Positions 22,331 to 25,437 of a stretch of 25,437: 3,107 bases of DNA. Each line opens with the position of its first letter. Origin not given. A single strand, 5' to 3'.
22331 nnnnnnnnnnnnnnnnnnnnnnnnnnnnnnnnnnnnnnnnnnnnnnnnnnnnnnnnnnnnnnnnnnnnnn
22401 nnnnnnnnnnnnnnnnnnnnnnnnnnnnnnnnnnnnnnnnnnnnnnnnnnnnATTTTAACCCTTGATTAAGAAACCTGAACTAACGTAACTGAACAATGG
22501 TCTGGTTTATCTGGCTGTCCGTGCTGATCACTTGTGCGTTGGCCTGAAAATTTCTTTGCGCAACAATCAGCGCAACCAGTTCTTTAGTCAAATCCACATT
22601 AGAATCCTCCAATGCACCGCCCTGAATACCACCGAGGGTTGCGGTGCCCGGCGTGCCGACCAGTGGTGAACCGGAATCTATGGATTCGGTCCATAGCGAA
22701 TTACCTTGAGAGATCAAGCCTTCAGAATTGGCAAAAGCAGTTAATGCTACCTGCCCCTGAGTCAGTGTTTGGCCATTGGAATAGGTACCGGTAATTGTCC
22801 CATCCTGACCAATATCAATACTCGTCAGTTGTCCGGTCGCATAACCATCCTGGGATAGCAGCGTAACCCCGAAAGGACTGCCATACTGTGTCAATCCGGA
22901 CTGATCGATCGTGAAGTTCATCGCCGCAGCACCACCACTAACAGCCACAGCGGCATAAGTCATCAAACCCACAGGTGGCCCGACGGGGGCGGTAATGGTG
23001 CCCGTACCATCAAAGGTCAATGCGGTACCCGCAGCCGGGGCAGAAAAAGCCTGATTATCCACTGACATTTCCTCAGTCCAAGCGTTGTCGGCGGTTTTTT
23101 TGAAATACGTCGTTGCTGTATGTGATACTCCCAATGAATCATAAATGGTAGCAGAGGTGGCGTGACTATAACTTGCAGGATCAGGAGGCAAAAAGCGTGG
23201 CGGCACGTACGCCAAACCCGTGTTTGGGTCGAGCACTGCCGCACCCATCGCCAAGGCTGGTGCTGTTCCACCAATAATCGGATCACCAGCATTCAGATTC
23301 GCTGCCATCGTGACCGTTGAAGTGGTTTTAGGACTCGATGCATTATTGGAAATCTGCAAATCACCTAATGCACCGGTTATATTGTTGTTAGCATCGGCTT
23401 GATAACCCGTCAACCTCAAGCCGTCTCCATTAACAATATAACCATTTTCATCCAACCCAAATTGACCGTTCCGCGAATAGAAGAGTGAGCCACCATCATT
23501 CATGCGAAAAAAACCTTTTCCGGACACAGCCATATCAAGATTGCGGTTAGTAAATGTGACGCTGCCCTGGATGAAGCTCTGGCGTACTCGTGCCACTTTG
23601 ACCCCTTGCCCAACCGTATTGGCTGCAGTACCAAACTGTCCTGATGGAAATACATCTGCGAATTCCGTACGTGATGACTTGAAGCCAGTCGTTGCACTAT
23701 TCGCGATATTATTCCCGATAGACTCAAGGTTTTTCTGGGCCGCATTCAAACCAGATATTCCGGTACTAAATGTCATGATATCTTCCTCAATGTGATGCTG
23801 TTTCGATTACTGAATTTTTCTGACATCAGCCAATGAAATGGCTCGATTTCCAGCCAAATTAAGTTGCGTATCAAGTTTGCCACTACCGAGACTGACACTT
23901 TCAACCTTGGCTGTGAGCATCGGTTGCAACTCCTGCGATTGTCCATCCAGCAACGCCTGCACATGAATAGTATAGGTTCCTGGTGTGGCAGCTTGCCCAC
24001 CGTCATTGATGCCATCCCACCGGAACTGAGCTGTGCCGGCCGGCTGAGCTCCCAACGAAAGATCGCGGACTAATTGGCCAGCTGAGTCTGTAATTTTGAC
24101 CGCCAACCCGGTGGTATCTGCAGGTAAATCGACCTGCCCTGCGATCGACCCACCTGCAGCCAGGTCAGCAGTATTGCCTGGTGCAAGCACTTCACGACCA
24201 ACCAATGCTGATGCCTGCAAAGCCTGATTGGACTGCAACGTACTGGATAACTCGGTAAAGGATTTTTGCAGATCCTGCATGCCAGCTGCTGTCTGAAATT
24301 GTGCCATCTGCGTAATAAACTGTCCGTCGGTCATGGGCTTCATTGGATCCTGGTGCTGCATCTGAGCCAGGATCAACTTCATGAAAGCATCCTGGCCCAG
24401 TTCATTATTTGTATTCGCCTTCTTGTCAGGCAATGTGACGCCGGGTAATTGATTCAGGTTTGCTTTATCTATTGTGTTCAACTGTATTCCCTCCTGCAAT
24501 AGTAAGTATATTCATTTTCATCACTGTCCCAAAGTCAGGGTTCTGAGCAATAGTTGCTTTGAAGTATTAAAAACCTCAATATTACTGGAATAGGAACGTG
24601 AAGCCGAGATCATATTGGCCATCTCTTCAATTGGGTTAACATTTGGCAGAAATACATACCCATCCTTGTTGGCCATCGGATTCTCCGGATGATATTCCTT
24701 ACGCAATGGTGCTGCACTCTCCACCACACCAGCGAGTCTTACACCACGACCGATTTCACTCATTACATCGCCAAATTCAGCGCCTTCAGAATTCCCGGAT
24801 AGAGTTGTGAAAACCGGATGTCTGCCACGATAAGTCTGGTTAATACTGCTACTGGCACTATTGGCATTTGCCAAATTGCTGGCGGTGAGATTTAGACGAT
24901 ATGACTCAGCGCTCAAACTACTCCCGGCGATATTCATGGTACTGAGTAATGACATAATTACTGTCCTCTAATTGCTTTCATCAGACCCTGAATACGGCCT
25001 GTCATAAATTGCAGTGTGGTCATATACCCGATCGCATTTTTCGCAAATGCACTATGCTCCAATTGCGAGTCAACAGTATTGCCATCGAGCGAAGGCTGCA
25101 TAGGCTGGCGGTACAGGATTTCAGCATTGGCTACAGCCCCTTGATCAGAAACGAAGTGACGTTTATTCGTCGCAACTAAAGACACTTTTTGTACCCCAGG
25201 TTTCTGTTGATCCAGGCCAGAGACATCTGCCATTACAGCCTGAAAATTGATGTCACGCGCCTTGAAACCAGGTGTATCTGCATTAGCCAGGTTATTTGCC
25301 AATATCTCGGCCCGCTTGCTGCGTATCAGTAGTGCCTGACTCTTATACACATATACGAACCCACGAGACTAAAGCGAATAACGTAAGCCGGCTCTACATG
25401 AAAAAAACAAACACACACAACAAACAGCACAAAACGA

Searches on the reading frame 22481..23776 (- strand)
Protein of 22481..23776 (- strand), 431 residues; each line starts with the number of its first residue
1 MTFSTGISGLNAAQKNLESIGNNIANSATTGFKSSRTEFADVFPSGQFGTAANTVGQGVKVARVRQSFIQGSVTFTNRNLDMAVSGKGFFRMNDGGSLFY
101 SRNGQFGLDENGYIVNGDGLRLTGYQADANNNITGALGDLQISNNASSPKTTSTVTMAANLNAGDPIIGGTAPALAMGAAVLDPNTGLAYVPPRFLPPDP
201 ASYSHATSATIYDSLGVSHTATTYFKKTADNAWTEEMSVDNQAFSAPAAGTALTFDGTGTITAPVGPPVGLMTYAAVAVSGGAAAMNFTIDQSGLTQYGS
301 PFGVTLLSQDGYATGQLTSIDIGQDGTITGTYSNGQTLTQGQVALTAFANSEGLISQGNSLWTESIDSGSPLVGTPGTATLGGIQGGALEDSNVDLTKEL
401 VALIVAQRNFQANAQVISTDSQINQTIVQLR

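Call 70: search_protein_families(library=pfam, proteins=[window:22481-23776:-], max_evalue=0.001)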
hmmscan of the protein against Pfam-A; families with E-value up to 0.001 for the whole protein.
window:22481-23776:- (431 aa): 4 families
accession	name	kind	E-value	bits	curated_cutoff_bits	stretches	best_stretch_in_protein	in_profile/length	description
PF07559.19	FlgE_D2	-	2.8e-27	96.4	22.7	1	189-312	6-142/142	Flagellar basal body protein FlaE D2 domain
PF06429.18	Flg_bbr_C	-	2.5e-15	56.1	23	1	386-430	2-46/46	Flagellar basal body rod FlgEFG protein C-terminal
PF22692.1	LlgE_F_G_D1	-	3e-11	43.8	27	1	83-147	1-52/64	Flagellar hook protein FlgE/F/G D1 domain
PF00460.25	Flg_bb_rod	-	2.2e-08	34.4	20.7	1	5-33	3-31/31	Flagella basal body rod protein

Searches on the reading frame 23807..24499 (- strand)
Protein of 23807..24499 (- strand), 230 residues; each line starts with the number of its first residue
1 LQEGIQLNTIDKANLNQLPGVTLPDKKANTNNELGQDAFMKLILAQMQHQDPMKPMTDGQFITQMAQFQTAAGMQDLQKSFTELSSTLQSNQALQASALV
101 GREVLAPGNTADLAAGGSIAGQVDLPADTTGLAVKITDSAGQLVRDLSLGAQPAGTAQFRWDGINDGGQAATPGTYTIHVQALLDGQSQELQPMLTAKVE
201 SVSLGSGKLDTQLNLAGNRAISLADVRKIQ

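Call 70: search_protein_families(library=pfam, proteins=[window:23807-24499:-], max_evalue=0.001)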
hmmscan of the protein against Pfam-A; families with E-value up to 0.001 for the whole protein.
window:23807-24499:- (230 aa): 4 families
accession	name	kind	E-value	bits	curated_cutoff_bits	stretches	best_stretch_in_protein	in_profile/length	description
PF13860.13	FlgD_ig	-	1e-19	70.7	27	1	109-183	2-76/79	FlgD Ig-like domain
PF03963.19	FlgD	-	2.1e-18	66.7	27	1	25-82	17-74/75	Flagellar hook capping protein - N-terminal region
PF13861.12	FLgD_tudor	-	1.5e-16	60.7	26.9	1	91-227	1-58/58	FlgD Tudor-like domain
PF10029.15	DUF2271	-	0.00082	19.5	27.3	0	151-192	71-112/136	Predicted periplasmic protein (DUF2271)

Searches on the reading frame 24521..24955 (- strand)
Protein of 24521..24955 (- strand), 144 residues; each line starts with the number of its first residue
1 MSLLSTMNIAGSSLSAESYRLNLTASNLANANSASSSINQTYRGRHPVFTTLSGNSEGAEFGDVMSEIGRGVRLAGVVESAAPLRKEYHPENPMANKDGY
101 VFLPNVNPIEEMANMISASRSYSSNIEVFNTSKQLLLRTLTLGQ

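Call 70: search_protein_families(library=pfam, proteins=[window:24521-24955:-], max_evalue=0.001)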
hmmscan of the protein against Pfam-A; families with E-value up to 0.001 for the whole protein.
window:24521-24955:- (144 aa): 2 families
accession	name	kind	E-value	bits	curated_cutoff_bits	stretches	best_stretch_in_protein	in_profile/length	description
PF06429.18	Flg_bbr_C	-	1.2e-12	47.6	23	1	99-142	3-46/46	Flagellar basal body rod FlgEFG protein C-terminal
PF00460.25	Flg_bb_rod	-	0.00066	20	20.7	1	7-32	1-26/31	Flagella basal body rod protein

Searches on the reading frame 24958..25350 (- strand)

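Call 70: search_protein_families(library=pfam, proteins=[window:24958-25350:-], max_evalue=0.001)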
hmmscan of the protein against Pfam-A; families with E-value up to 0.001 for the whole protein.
window:24958-25350:- (130 aa): 1 family
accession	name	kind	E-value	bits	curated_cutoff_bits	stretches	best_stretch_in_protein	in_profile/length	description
PF00460.25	Flg_bb_rod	-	1.3e-07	31.8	20.7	1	10-30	11-31/31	Flagella basal body rod protein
